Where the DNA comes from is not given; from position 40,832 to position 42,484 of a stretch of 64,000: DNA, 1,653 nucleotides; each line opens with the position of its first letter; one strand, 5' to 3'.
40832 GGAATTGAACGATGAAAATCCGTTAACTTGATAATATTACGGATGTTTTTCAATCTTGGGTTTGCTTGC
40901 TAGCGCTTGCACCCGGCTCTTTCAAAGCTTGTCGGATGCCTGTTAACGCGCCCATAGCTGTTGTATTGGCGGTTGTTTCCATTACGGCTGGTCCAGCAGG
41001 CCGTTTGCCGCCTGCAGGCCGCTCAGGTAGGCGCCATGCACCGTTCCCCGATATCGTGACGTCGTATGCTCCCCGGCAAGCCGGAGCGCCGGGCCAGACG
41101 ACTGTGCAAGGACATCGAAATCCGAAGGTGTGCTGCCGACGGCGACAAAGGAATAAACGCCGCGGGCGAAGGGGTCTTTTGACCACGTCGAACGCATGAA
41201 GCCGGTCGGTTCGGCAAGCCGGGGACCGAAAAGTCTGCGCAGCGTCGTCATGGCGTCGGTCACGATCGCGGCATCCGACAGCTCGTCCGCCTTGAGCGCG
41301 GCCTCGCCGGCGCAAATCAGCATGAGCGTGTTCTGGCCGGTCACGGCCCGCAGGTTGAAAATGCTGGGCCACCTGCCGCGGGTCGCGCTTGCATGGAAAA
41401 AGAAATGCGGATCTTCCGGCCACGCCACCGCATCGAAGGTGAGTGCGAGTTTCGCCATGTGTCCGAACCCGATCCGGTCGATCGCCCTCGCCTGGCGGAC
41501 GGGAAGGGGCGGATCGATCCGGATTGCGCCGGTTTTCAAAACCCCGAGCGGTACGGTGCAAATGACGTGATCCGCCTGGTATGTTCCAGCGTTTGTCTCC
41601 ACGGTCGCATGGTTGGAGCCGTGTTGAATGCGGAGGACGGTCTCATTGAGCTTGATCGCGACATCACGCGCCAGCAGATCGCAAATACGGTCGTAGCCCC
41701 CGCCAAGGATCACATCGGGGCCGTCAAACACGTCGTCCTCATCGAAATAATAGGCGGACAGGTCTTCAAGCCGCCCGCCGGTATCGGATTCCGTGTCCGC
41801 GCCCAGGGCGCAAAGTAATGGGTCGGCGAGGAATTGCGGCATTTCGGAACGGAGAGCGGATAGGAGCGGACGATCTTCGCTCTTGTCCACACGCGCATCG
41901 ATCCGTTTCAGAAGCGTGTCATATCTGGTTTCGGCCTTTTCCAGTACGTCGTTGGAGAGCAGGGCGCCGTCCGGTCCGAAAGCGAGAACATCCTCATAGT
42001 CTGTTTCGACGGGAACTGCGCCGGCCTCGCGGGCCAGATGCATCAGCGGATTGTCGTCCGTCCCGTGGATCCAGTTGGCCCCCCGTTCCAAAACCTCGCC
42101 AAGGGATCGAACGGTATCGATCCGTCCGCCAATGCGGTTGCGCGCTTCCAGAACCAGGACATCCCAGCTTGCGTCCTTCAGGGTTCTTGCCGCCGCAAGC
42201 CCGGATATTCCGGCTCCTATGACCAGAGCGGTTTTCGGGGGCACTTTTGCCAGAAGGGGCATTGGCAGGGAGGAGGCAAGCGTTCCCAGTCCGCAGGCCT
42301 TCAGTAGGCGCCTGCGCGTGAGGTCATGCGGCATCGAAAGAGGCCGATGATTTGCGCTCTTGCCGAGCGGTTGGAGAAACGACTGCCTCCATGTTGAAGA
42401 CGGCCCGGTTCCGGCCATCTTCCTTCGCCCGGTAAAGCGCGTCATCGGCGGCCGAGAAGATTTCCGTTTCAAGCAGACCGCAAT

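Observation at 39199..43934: Tat-exported flavin amine oxidase sandwiched between two paralogous CHASE4-like diguanylate cyclases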

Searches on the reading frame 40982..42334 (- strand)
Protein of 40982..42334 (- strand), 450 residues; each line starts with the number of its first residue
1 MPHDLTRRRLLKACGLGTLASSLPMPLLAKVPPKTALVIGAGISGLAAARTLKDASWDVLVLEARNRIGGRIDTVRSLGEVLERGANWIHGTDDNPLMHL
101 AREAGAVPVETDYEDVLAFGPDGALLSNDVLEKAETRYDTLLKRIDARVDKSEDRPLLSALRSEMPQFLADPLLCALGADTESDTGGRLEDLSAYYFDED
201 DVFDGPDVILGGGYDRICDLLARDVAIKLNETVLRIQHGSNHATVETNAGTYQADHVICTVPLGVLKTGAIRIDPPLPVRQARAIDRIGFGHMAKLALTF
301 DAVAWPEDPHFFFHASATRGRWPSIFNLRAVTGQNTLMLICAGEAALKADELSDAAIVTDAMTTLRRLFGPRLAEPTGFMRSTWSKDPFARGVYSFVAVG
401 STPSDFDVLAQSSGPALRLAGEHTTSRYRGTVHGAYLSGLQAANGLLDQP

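Call 7: search_protein_families(library=pfam, proteins=[window:40982-42334:-], max_evalue=0.01)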
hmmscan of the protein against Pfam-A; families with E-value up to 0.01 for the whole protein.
window:40982-42334:- (450 aa): 12 families
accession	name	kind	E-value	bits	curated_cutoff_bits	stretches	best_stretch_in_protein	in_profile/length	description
PF01593.30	Amino_oxidase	-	3.5e-77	261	19.8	1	43-446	1-442/443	Flavin containing amine oxidoreductase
PF13450.12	NAD_binding_8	-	3.3e-17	62.9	21.9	1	38-103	1-67/68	NAD(P)-binding Rossmann-like domain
PF01266.30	DAO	-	8.3e-08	32.6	27.9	1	37-373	3-300/353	FAD dependent oxidoreductase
PF13738.12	Pyr_redox_3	-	9.6e-08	32.1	30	1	224-259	95-130/305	Pyridine nucleotide-disulphide oxidoreductase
PF07992.20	Pyr_redox_2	-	7.3e-06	26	26.1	1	37-179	4-109/291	Pyridine nucleotide-disulphide oxidoreductase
PF03486.20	HI0933_like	-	7.9e-05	22.7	50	1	36-72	3-39/244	HI0933-like protein Rossmann domain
PF00890.30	FAD_binding_2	-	0.00046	19.9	20.4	1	36-79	2-43/414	FAD binding domain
PF01262.27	AlaDh_PNT_C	-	0.00055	19.9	23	1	27-67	19-62/214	Alanine dehydrogenase/PNT, C-terminal domain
PF16912.11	Glu_dehyd_C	-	0.001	19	34.9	1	30-81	28-81/211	Glucose dehydrogenase C-terminus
PF12831.13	FAD_oxidored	-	0.0019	18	27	1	37-72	3-38/416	FAD dependent oxidoreductase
PF00070.33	Pyr_redox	-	0.005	17.8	22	0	36-71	2-37/82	Pyridine nucleotide-disulphide oxidoreductase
PF01946.23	Thi4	-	0.0078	15.9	26.2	0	37-71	21-56/235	Thi4 family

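Call 8: search_protein_families(library=ncbifam, proteins=[window:40982-42334:-], max_evalue=0.01)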
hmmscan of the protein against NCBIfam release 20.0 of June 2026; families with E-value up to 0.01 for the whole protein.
window:40982-42334:- (450 aa): 51 families (the best 25 are shown)
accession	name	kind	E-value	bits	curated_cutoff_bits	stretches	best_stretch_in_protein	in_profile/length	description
TIGR03467.1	HpnE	equivalog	1.2e-17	64.3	283.05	2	37-77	2-42/430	hydroxysqualene dehydroxylase HpnE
TIGR00562.1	proto_IX_ox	equivalog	4.8e-16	58.4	97.85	1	35-111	4-81/470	protoporphyrinogen oxidase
NF005560.0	PRK07233.1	equivalog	4.3e-12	45.6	252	1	37-103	4-69/435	hypothetical protein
NF008841.0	PRK11883.1-1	equivalog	1.8e-10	40.3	517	1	35-87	5-60/453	protoporphyrinogen oxidase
NF045637.1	carotdesatCrtDProt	equivalog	5e-10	38.5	580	1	37-85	2-50/485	1-hydroxycarotenoid 3,4-desaturase CrtD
NF058655.1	CrtID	equivalog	9.8e-10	37.9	640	1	37-88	2-53/478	bifunctional phytoene desaturase/3,4-desaturase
TIGR02734.1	crtI_fam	subfamily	2.5e-09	36.3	238.1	1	36-89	1-54/504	phytoene desaturase family protein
NF005547.0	PRK07208.1-3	equivalog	3e-09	36.1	380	2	33-76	4-47/465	hypothetical protein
NF005548.0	PRK07208.1-4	equivalog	8.6e-09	34.5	389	2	35-83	5-53/488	hypothetical protein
NF008845.0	PRK11883.1-5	equivalog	9.6e-09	34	560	1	34-87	5-64/468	protoporphyrinogen oxidase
TIGR02731.1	phytoene_desat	equivalog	1.1e-08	34.3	569.4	1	38-92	4-59/453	15-cis-phytoene desaturase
NF042421.1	hydcarot_desat_CrtD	equivalog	1e-07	30.8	500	1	34-79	2-47/487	1-hydroxycarotenoid 3,4-desaturase CrtD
TIGR00275.1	TIGR00275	subfamily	5.6e-06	25.4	183.8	1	37-72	2-37/401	aminoacetone oxidase family FAD-binding enzyme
NF041087.1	bile_acid_BaiCD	equivalog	1.8e-05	23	825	1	32-72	379-419/642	bile acid Fe-S flavoenzyme BaiCD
TIGR00031.1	UDP-GALP_mutase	equivalog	2.5e-05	23.4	303.75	1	37-99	5-68/378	UDP-galactopyranose mutase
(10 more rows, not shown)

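Call 10: search_solved_structures(query=window:40982-42334:-, max_evalue=1e-10)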
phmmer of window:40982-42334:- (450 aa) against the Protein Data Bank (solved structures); distinct sequences matched with E-value up to 1e-10: 89 (the best 60 are shown).
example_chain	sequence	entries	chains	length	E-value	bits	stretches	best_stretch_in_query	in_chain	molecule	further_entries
6vyp_M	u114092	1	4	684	1.4e-55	192.4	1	188-449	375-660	Lysine-specific histone demethylase 1A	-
2hko_A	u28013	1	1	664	2.1e-55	191.8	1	188-449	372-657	Lysine-specific histone demethylase 1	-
9dbp_A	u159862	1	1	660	5.7e-55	190.3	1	188-449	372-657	Lysine-specific histone demethylase 1A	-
6nqm_A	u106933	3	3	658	6.9e-55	190.1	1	188-449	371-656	Lysine-specific histone demethylase 1A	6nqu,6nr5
6w4k_A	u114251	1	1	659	6.9e-55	190.1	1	188-449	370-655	Lysine-specific histone demethylase 1A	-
8ym7_A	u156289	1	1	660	6.9e-55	190.1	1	188-449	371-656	Lysine-specific histone demethylase 1A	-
2dw4_A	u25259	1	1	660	6.9e-55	190.1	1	188-449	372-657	Lysine-specific histone demethylase 1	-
2ejr_A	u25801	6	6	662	7e-55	190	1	188-449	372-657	Lysine-specific histone demethylase 1 | Lysine-specific histone demethylase 1A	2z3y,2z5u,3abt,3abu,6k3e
8jf5_A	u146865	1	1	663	7e-55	190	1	188-449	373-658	Lysine-specific histone demethylase 1A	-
2h94_A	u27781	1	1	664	7.1e-55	190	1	188-449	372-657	Lysine-specific histone demethylase 1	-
7e0g_A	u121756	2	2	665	7.1e-55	190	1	188-449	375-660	Lysine-specific histone demethylase 1A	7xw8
6s35_A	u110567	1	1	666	7.1e-55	190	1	188-449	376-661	Lysine-specific histone demethylase 1A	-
2iw5_A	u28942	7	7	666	7.1e-55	190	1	188-449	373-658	LYSINE-SPECIFIC HISTONE DEMETHYLASE 1 | Lysine-specific histone demethylase 1A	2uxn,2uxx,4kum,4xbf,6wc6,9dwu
5h6q_A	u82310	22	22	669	7.3e-55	190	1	188-449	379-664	Lysine-specific histone demethylase 1A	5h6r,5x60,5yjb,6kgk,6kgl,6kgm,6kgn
8q1h_A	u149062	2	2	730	8.9e-55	189.7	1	188-449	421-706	Lysine-specific histone demethylase 1A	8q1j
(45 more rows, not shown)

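Call 12: find_related_loci(query=window:40982-42334:-, collection=genome_contigs, flank=6000)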
Query window:40982-42334:- (450 aa) in genome_contigs; peptide patterns used: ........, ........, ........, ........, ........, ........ (x = any residue, [..] = any of these).
53 stretches matched a pattern; 18 encode a relative of the query (tblastn E <= 1e-3); 18 distinct loci.
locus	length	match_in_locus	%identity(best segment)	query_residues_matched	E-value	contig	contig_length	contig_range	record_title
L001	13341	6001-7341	81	1-447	0e+0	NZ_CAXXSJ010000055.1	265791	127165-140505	MAG: uncultured Roseibium sp. isolate dc6a2ad0-4f5c-4e88-b403-63d74cd9d5b8 contig_55, whole genome shotgun sequence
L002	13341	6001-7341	81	1-447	0e+0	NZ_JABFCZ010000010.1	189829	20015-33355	Roseibium aggregatum strain PHM038 NODE_10_length_189829_cov_44.7279, whole genome shotgun sequence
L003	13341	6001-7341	45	5-449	1e-110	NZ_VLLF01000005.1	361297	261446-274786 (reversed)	Roseibium hamelinense strain ATCC BAA-252 JM93DRAFT_scaffold00005.5, whole genome shotgun sequence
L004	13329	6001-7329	45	4-444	4e-110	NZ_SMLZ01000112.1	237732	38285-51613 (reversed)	Roseibium denhamense strain JCM 10543 Contig_7, whole genome shotgun sequence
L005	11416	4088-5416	43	5-444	4e-106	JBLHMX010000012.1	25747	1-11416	MAG: Paracoccaceae bacterium isolate 3300057242_110 Ga0535639_0001354, whole genome shotgun sequence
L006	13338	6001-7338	43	6-449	5e-103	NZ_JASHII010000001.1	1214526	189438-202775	Roseibium sp. MMSF_3247 NODE_1_length_1214526_cov_33.532977, whole genome shotgun sequence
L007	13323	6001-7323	45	5-444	1e-98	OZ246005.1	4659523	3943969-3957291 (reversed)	MAG: Roseibium sp. isolate 571153a5-cff4-44d7-992a-ac6b2d4dc168 genome assembly, chromosome: 1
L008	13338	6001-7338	43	6-449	3e-97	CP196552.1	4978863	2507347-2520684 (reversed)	MAG: Labrenzia sp. isolate RCC3390_5c chromosome, complete genome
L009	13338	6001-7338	43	6-449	1e-96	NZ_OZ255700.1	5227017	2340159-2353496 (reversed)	MAG: Roseibium sp. isolate accf77fb-2be5-45e8-8836-b4da579893c1 chromosome 1, complete sequence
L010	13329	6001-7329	45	1-443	3e-108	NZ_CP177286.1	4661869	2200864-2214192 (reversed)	Hoeflea sp. Naph1 chromosome, complete genome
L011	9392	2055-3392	42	6-449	4e-96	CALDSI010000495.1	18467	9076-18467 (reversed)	MAG TPA_asm: uncultured Labrenzia sp. isolate SRR3401482_bin.53_CONCOCT_v1.1_MAG genome assembly, contig: ERZ1740067.118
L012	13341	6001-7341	43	5-449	7e-100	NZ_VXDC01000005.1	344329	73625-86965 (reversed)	Roseibium aquae strain CGMCC 1.12426 Scaffold5_1, whole genome shotgun sequence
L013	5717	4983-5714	50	5-247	2e-60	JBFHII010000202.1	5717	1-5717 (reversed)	MAG: Breoghania sp. isolate Mix_sand07.2021.05.G.34 k141_1445324_length_5717_cov_10.0000, whole genome shotgun sequence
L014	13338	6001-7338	42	6-449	3e-101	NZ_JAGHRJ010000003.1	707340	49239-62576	Labrenzia sp. R4_2 NODE_3_length_707340_cov_46.031462, whole genome shotgun sequence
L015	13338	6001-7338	41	1-444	3e-91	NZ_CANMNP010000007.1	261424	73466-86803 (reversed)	Uncultured Roseibium sp. isolate 4-649-3Z.fasta NODE_7, whole genome shotgun sequence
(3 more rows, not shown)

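Call 38: find_homologous_proteins(query=window:40982-42334:-, max_evalue=1e-40)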
Query window:40982-42334:- (450 aa): 2032 proteins with E <= 1e-40 among 8000 candidates; the best 120 are listed.
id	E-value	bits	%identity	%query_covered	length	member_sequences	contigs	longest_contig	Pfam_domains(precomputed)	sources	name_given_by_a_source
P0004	3.8e-298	1007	99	100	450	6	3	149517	PF01266.31,PF01593.31,PF13450.13,PF07992.21,PF13738.13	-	-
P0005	1.6e-239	814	81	99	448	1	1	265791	PF01266.31,PF01593.31,PF13450.13,PF07992.21,PF13738.13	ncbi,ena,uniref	ncbi:FAD-dependent oxidoreductase [uncultured Roseibium sp.]|uniref:flavin monoamine oxidase family 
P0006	4.5e-230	782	78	100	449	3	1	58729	PF01266.31,PF01593.31,PF13450.13,PF00890.31,PF07992.21,PF13738.13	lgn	-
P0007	6.4e-227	772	78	99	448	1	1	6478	PF01266.31,PF01593.31,PF13450.13,PF00890.31,PF07992.21,PF13738.13,PF12831.14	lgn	-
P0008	3.0e-224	763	81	94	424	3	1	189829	PF01266.31,PF01593.31,PF13450.13,PF00890.31,PF07992.21,PF13738.13,PF03486.21,PF12831.14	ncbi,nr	ncbi:flavin monoamine oxidase family protein [Roseibium aggregatum]|nr:NAD(P)/FAD-dependent oxidored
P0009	4.9e-215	733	73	100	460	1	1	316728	PF01266.31,PF01593.31,PF13450.13,PF07992.21,PF13738.13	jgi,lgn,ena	-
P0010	1.7e-160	553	58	99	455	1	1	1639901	PF01266.31,PF01593.31,PF13450.13,PF07992.21,PF00070.34,PF13738.13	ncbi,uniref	ncbi:flavin monoamine oxidase family protein [Roseibium sp.]|uniref:flavin monoamine oxidase family 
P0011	1.2e-129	451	52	98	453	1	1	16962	PF01266.31,PF01593.31,PF13450.13,PF00890.31,PF07992.21,PF00070.34,PF13738.13,PF03486.21,PF12831.14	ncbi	-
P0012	7.4e-125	436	51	86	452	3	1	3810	PF01266.31,PF01593.31,PF13450.13,PF00890.31,PF07992.21,PF00070.34,PF03486.21,PF12831.14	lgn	-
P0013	1.7e-124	434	49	97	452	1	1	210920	PF01946.24,PF01266.31,PF01593.31,PF13450.13,PF00890.31,PF07992.21,PF00070.34,PF13738.13,PF03486.21,PF01494.26,PF12831.14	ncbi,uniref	ncbi:flavin monoamine oxidase family protein [Roseibium sp.]|uniref:flavin monoamine oxidase family 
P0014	4.3e-123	430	50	91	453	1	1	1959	PF01266.31,PF01593.31,PF13450.13,PF00890.31,PF07992.21,PF03486.21,PF12831.14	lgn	-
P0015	8.7e-123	429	49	99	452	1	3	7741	PF01266.31,PF01593.31,PF13450.13,PF00890.31,PF07992.21,PF00070.34,PF13738.13,PF12831.14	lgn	-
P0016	1.9e-122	428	49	99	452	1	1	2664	PF01266.31,PF01593.31,PF13450.13,PF07992.21,PF00070.34,PF13738.13,PF12831.14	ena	-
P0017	6.1e-120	419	48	99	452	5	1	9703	PF01266.31,PF01593.31,PF13450.13,PF00890.31,PF07992.21,PF12831.14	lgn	-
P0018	3.2e-118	414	47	99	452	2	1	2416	PF01266.31,PF01593.31,PF13450.13,PF00890.31,PF07992.21,PF00070.34,PF13738.13,PF12831.14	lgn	-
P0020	4.7e-117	410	47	99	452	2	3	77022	PF01266.31,PF01593.31,PF13450.13,PF07992.21,PF00070.34,PF13738.13,PF12831.14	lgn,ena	-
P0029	2.8e-108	381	45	98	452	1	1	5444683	PF01266.31,PF01593.31,PF13450.13,PF07992.21,PF00070.34,PF12831.14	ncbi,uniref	ncbi:flavin monoamine oxidase family protein [Terrarubrum flagellatum]|uniref:flavin monoamine oxida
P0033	4.1e-107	377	47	99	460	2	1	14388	PF01266.31,PF01593.31,PF13450.13,PF00890.31,PF07992.21,PF00070.34,PF12831.14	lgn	-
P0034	8.0e-107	376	46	98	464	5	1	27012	PF01946.24,PF01266.31,PF01593.31,PF13450.13,PF00890.31,PF07992.21,PF12831.14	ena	-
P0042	1.8e-105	372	44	99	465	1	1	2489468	PF01946.24,PF01266.31,PF01593.31,PF13450.13,PF00890.31,PF07992.21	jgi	jgi:monoamine oxidase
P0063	2.3e-102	361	44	99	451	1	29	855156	PF01946.24,PF01266.31,PF01593.31,PF13450.13,PF00890.31,PF07992.21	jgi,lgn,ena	-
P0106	1.8e-97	345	46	98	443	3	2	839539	PF01946.24,PF01266.31,PF01593.31,PF13450.13,PF00890.31,PF13738.13,PF03486.21,PF01494.26,PF12831.14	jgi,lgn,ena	-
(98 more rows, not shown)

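Call 39: find_encoding_contigs(protein=P0029, flank=5000, max_places=1)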
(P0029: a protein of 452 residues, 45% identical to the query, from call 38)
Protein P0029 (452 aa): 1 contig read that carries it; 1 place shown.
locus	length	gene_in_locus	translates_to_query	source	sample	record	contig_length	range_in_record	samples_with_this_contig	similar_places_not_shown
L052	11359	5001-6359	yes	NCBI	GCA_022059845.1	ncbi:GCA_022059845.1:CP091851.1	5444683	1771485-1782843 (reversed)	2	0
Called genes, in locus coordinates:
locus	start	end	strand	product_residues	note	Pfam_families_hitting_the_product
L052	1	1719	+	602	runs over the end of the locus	PF00496:SBP_bac_5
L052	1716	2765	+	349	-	PF00501:AMP-binding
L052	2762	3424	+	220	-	PF13462:Thioredoxin_4 (weak), PF01323:DSBA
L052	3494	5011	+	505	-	PF05228:CHASE4, PF00990:GGDEF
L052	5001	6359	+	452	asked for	PF07992:Pyr_redox_2 (weak), PF00070:Pyr_redox (faint), PF01266:DAO, PF01593:Amino_oxidase, PF12831:FAD_oxidored (weak), PF13450:NAD_binding_8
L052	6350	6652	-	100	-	-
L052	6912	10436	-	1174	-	PF17757:UvrB_inter, PF21132:MFD_D3 (faint), PF02559:CarD_TRCF_RID, PF04851:ResIII, PF00270:DEAD, PF00271:Helicase_C, PF03461:TRCF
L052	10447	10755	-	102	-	PF03937:Sdh5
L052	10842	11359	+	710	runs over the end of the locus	PF00270:DEAD, PF04851:ResIII, PF00271:Helicase_C, PF22590:Cas3-like_C_2 (weak), PF19833:RecG_dom3_C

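Call 40: find_encoding_contigs(protein=P0042, flank=5000, max_places=1)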
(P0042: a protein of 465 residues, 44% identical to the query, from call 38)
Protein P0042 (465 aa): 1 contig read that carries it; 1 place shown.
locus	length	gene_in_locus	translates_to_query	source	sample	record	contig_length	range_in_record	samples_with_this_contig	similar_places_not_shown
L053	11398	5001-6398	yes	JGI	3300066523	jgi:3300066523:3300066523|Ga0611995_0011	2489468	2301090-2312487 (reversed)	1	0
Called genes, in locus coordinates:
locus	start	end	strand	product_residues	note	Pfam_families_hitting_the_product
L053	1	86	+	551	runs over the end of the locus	PF08529:NusA_N, PF00575:S1 (weak), PF13184:KH_NusA_1st, PF26594:KH_NusA_2nd, PF14520:HHH_5 (faint)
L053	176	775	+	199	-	PF04296:YlxR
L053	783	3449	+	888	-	PF08364:IF2_assoc, PF04760:IF2_N, PF00009:GTP_EFTU, PF00025:Arf (weak), PF02421:FeoB_N (weak), PF01926:MMR_HSR1, PF22042:EF-G_D2, PF11987:IF-2, +1 more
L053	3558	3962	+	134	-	PF02033:RBFA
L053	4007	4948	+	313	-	PF01509:TruB_N, PF16198:TruB_C_2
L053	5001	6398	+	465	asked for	PF01946:Thi4 (weak), PF00890:FAD_binding_2 (weak), PF01266:DAO, PF01593:Amino_oxidase, PF07992:Pyr_redox_2 (weak), PF13450:NAD_binding_8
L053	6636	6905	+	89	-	PF00312:Ribosomal_S15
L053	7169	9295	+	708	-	PF01138:RNase_PH, PF03725:RNase_PH_C, PF03726:PNPase, PF01138:RNase_PH, PF00013:KH_1, PF00575:S1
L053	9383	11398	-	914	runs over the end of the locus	PF09308:LuxQ-periplasm, PF00989:PAS (weak), PF13188:PAS_8, PF13426:PAS_9, PF00990:GGDEF, PF00563:EAL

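Call 41: find_encoding_contigs(protein=P0106, flank=5000, max_places=1)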
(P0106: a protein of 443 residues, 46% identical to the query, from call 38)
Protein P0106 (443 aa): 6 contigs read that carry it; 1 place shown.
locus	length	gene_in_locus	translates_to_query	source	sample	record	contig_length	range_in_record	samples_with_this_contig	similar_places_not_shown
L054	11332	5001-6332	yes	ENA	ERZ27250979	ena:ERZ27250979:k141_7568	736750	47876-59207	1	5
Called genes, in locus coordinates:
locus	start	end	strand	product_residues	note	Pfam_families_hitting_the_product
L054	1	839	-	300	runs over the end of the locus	PF00126:HTH_1, PF03466:LysR_substrate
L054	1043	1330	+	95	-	PF06568:YjiS-like (weak)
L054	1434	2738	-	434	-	PF07992:Pyr_redox_2 (weak), PF00070:Pyr_redox (weak), PF00890:FAD_binding_2 (weak), PF01266:DAO, PF03486:HI0933_like (faint), PF13450:NAD_binding_8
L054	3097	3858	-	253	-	PF00106:adh_short, PF08659:KR, PF13561:adh_short_C2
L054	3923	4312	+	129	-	PF20432:Xre-like-HTH, PF09722:Xre_MbcA_ParS_C (weak)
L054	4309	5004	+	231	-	PF08808:RES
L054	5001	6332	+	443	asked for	PF01946:Thi4 (weak), PF13738:Pyr_redox_3 (faint), PF00890:FAD_binding_2, PF01266:DAO, PF01593:Amino_oxidase, PF03486:HI0933_like (weak), PF12831:FAD_oxidored (weak), PF13450:NAD_binding_8, +1 more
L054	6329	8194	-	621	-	PF00009:GTP_EFTU, PF03144:GTP_EFTU_D2, PF14492:EFG_III (faint), PF00679:EFG_C, PF06421:LepA_C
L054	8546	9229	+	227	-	PF01891:CbiM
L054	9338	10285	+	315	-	PF01370:Epimerase, PF13460:NAD_binding_10 (faint)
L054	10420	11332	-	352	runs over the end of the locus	PF14226:DIOX_N, PF03171:2OG-FeII_Oxy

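Call 42: find_encoding_contigs(protein=P0063, flank=5000, max_places=1)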
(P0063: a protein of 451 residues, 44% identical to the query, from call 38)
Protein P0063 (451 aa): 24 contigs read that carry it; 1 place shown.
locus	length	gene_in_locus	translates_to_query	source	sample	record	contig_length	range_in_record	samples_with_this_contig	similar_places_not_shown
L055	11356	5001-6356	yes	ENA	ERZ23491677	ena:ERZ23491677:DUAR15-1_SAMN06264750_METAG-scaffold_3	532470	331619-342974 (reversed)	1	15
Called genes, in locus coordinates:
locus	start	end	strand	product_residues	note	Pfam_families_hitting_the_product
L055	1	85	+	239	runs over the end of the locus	PF00005:ABC_tran, PF13304:AAA_21 (faint)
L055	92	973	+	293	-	PF02653:BPD_transp_2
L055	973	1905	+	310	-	PF02653:BPD_transp_2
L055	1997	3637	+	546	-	PF00743:FMO-like, PF07992:Pyr_redox_2, PF13450:NAD_binding_8 (weak), PF13738:Pyr_redox_3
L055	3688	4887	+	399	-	PF00724:Oxidored_FMN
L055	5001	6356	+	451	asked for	PF01946:Thi4 (weak), PF00890:FAD_binding_2, PF01266:DAO, PF01593:Amino_oxidase, PF07992:Pyr_redox_2 (faint), PF13450:NAD_binding_8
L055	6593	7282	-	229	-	PF00702:Hydrolase, PF12710:HAD, PF13419:HAD_2, PF13242:Hydrolase_like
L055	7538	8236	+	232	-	PF00455:DeoRC (faint), PF06026:Rib_5-P_isom_A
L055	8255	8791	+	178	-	PF09832:DUF2059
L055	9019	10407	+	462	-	PF03486:HI0933_like (faint), PF07992:Pyr_redox_2, PF12831:FAD_oxidored (faint), PF13738:Pyr_redox_3, PF00070:Pyr_redox, PF02852:Pyr_redox_dim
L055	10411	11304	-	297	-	PF12697:Abhydrolase_6 (weak)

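Call 51: search_solved_structures(query=window:40982-42334:-, max_evalue=1e-50, show_alignments=2)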
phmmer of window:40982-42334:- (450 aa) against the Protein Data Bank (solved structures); distinct sequences matched with E-value up to 1e-50: 27.
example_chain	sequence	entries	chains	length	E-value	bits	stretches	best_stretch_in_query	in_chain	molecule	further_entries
6vyp_M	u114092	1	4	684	1.4e-55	192.4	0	188-449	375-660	Lysine-specific histone demethylase 1A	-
2hko_A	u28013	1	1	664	2.1e-55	191.8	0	188-449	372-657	Lysine-specific histone demethylase 1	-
9dbp_A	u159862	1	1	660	5.7e-55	190.3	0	188-449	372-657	Lysine-specific histone demethylase 1A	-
6nqm_A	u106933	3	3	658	6.9e-55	190.1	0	188-449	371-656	Lysine-specific histone demethylase 1A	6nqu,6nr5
6w4k_A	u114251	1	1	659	6.9e-55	190.1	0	188-449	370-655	Lysine-specific histone demethylase 1A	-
8ym7_A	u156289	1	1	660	6.9e-55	190.1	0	188-449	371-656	Lysine-specific histone demethylase 1A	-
2dw4_A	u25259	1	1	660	6.9e-55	190.1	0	188-449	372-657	Lysine-specific histone demethylase 1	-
2ejr_A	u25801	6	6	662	7e-55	190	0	188-449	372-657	Lysine-specific histone demethylase 1 | Lysine-specific histone demethylase 1A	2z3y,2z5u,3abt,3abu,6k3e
8jf5_A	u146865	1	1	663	7e-55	190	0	188-449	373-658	Lysine-specific histone demethylase 1A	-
2h94_A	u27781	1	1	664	7.1e-55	190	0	188-449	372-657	Lysine-specific histone demethylase 1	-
7e0g_A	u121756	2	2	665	7.1e-55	190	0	188-449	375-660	Lysine-specific histone demethylase 1A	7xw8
6s35_A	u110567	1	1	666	7.1e-55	190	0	188-449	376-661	Lysine-specific histone demethylase 1A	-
2iw5_A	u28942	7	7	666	7.1e-55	190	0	188-449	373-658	LYSINE-SPECIFIC HISTONE DEMETHYLASE 1 | Lysine-specific histone demethylase 1A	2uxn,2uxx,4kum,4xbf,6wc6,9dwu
5h6q_A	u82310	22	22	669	7.3e-55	190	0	188-449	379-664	Lysine-specific histone demethylase 1A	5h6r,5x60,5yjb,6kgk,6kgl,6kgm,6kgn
8q1h_A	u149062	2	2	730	8.9e-55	189.7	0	188-449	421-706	Lysine-specific histone demethylase 1A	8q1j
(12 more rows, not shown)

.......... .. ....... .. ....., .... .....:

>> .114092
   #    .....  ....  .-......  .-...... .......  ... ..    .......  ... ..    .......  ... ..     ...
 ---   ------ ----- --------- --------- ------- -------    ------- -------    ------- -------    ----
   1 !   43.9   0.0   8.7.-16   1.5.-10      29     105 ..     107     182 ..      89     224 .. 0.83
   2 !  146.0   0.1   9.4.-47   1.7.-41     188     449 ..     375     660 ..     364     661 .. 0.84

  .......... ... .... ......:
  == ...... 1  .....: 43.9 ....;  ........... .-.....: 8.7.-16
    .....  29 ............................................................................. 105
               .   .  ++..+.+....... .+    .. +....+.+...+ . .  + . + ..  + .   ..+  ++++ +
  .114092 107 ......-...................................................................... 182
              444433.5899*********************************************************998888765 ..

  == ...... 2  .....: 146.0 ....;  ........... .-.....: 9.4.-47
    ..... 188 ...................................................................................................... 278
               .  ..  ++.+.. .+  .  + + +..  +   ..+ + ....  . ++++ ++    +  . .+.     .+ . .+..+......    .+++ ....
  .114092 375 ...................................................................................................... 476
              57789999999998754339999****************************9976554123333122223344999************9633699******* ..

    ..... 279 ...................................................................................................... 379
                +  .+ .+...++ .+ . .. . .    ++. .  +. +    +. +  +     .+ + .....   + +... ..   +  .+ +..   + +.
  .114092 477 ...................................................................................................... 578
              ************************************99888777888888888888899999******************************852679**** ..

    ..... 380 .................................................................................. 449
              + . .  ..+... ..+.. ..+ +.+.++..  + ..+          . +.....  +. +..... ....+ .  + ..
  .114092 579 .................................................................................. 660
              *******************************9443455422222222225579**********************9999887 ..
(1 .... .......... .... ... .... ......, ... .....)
